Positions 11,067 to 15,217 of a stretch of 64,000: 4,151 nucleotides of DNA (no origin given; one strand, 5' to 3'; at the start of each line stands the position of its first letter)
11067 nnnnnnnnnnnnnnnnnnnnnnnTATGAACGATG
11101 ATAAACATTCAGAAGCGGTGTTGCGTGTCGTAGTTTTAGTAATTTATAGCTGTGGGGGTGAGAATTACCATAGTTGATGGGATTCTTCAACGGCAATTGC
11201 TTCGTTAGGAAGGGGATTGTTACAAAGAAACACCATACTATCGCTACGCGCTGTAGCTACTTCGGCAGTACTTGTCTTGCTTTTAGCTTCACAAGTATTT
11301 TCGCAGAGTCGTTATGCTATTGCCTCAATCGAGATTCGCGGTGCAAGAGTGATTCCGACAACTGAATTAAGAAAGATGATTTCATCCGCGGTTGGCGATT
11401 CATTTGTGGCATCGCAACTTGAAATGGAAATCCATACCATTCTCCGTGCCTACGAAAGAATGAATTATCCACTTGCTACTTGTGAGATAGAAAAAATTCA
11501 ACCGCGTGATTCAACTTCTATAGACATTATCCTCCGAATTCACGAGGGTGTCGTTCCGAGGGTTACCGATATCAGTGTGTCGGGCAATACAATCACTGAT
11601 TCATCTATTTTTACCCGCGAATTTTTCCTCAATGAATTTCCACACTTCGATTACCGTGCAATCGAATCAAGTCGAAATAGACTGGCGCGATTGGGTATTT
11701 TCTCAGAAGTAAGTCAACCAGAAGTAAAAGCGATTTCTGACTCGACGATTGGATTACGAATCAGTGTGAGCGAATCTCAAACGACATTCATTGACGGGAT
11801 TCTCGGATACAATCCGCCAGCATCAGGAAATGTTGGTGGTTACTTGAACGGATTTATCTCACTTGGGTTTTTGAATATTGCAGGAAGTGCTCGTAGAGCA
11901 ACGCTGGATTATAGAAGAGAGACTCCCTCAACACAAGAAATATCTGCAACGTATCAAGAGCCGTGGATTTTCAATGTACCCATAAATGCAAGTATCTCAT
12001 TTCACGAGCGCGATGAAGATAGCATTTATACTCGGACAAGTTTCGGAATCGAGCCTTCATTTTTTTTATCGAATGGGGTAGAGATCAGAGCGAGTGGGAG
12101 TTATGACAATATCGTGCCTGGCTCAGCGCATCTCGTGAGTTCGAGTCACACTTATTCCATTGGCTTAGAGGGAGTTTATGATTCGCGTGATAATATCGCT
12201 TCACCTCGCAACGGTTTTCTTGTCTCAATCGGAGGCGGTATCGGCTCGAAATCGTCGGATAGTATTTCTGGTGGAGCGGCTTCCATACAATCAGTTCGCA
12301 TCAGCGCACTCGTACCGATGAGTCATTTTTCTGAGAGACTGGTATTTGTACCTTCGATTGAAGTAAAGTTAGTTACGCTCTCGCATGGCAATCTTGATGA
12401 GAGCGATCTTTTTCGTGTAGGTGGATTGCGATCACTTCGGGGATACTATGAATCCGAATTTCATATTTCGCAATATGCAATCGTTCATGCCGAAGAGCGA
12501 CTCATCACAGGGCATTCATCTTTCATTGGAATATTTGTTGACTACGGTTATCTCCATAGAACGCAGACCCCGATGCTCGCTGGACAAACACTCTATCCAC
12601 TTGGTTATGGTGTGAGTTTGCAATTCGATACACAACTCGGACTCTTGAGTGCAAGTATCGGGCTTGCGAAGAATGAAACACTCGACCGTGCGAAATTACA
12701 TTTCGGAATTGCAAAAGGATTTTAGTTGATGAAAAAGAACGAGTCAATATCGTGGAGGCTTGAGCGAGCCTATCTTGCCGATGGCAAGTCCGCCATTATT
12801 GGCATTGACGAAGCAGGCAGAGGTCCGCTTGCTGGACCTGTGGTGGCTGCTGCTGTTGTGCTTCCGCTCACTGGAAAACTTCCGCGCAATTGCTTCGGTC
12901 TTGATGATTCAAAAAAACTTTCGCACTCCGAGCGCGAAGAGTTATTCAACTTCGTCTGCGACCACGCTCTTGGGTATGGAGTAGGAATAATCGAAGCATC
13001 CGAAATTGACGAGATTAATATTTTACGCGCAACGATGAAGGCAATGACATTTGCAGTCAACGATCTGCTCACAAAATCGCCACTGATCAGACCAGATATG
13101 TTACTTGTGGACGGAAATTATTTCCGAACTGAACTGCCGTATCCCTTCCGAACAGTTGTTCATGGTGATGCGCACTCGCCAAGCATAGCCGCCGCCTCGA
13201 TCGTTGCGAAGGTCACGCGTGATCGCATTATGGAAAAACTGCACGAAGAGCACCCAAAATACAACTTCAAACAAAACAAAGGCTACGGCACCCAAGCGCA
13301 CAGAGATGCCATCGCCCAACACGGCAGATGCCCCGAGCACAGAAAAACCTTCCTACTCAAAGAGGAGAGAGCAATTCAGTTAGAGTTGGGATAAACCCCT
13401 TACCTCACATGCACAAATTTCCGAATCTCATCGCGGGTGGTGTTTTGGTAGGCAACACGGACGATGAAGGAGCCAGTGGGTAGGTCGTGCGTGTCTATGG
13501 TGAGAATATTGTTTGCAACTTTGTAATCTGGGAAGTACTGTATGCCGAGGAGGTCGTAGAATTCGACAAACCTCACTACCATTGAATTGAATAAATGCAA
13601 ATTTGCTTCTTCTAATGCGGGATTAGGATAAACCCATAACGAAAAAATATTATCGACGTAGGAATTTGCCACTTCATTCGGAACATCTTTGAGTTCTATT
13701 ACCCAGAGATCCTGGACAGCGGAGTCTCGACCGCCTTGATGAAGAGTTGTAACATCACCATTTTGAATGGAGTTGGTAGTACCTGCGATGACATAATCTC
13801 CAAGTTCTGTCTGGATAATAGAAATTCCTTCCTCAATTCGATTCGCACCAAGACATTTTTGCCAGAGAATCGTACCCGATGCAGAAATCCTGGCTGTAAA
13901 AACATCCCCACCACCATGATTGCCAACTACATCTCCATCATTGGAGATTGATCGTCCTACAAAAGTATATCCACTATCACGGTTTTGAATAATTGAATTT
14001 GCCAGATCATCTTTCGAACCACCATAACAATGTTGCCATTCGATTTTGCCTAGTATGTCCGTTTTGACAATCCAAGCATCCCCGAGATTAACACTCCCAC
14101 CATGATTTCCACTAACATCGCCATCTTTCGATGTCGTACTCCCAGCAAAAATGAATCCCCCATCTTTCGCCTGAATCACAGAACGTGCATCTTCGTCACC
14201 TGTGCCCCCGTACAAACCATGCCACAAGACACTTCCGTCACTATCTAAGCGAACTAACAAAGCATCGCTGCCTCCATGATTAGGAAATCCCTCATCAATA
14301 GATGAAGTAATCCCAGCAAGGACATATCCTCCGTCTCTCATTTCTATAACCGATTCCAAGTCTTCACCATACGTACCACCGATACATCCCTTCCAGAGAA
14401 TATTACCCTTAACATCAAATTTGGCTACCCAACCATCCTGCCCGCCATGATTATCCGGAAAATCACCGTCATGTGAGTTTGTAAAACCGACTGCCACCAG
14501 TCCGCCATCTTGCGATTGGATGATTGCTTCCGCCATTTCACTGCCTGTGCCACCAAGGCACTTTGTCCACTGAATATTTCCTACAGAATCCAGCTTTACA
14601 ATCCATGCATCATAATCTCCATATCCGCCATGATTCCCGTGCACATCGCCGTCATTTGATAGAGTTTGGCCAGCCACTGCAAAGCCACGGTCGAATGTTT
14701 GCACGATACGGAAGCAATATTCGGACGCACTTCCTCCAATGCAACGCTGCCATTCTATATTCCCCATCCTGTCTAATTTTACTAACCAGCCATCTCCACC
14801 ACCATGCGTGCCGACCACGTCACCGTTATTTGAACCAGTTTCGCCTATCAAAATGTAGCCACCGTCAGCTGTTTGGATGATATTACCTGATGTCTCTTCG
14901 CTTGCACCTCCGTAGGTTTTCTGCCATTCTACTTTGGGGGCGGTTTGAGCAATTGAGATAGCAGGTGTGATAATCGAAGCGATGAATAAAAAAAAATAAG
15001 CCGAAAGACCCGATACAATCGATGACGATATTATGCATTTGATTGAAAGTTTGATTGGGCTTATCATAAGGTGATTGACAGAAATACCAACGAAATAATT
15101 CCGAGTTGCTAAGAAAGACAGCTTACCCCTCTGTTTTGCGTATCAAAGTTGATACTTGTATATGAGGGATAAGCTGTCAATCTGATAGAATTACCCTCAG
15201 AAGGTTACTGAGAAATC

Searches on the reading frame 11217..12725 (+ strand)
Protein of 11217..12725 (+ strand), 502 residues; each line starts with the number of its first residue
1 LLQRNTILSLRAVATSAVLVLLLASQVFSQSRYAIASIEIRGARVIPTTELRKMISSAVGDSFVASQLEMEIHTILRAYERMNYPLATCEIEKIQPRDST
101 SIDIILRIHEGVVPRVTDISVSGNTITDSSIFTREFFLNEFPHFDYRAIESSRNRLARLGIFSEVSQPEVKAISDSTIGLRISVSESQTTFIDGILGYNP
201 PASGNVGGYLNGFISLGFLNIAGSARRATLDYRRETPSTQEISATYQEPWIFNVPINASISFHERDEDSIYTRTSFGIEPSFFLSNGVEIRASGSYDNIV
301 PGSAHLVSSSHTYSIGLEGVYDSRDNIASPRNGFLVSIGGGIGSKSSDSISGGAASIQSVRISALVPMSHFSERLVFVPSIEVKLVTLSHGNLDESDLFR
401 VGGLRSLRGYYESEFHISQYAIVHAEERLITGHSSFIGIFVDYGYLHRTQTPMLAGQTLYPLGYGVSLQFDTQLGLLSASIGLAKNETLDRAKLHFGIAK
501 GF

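Call 73: search_protein_families(library=pfam, proteins=[window:11217-12725:+], max_evalue=0.00001)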
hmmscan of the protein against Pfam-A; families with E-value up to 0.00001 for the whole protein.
window:11217-12725:+ (502 aa): 2 families
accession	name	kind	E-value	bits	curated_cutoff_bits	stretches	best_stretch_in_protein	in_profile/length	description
PF01103.29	Omp85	-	9.1e-17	62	24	1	220-500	1-323/325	Omp85 superfamily domain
PF07244.20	POTRA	-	1.4e-15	58.2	21.3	1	33-111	1-79/79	Surface antigen variable number repeat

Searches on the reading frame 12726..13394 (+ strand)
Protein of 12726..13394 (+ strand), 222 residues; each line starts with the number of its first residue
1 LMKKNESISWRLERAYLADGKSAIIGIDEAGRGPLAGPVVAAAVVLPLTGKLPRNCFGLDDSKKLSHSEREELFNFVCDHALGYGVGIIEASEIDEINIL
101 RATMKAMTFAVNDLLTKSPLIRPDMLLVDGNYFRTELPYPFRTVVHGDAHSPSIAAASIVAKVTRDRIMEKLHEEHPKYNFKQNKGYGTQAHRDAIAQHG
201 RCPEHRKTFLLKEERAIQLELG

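Call 73: search_protein_families(library=pfam, proteins=[window:12726-13394:+], max_evalue=0.00001)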
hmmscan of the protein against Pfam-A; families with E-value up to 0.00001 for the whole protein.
window:12726-13394:+ (222 aa): 1 family
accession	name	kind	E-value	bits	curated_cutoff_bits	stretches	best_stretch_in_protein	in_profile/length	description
PF01351.25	RNase_HII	-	1.3e-39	136.6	25.8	1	25-208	1-195/199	Ribonuclease HII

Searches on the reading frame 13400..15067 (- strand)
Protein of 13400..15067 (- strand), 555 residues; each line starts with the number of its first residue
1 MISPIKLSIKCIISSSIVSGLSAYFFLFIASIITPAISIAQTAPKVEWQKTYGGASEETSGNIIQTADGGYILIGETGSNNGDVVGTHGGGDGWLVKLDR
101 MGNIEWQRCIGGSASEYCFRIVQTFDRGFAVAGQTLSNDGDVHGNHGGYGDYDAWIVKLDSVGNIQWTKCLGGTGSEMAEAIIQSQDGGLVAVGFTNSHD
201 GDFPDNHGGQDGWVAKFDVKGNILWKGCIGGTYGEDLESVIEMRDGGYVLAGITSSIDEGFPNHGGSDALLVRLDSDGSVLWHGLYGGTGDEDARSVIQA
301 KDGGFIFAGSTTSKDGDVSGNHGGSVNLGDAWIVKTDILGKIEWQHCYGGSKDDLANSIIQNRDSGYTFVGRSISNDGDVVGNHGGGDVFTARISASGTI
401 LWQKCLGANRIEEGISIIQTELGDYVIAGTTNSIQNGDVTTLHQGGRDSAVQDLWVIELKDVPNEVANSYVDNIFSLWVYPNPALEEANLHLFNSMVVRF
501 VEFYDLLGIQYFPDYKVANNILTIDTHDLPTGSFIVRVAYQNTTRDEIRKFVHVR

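Call 73: search_protein_families(library=pfam, proteins=[window:13400-15067:-], max_evalue=0.00001)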
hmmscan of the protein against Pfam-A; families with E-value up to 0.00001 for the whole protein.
window:13400-15067:- (555 aa): 1 family
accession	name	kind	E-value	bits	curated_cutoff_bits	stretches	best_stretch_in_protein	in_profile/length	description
PF18962.6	Por_Secre_tail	-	8.5e-06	26.4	27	0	479-544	1-68/75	Secretion system C-terminal sorting domain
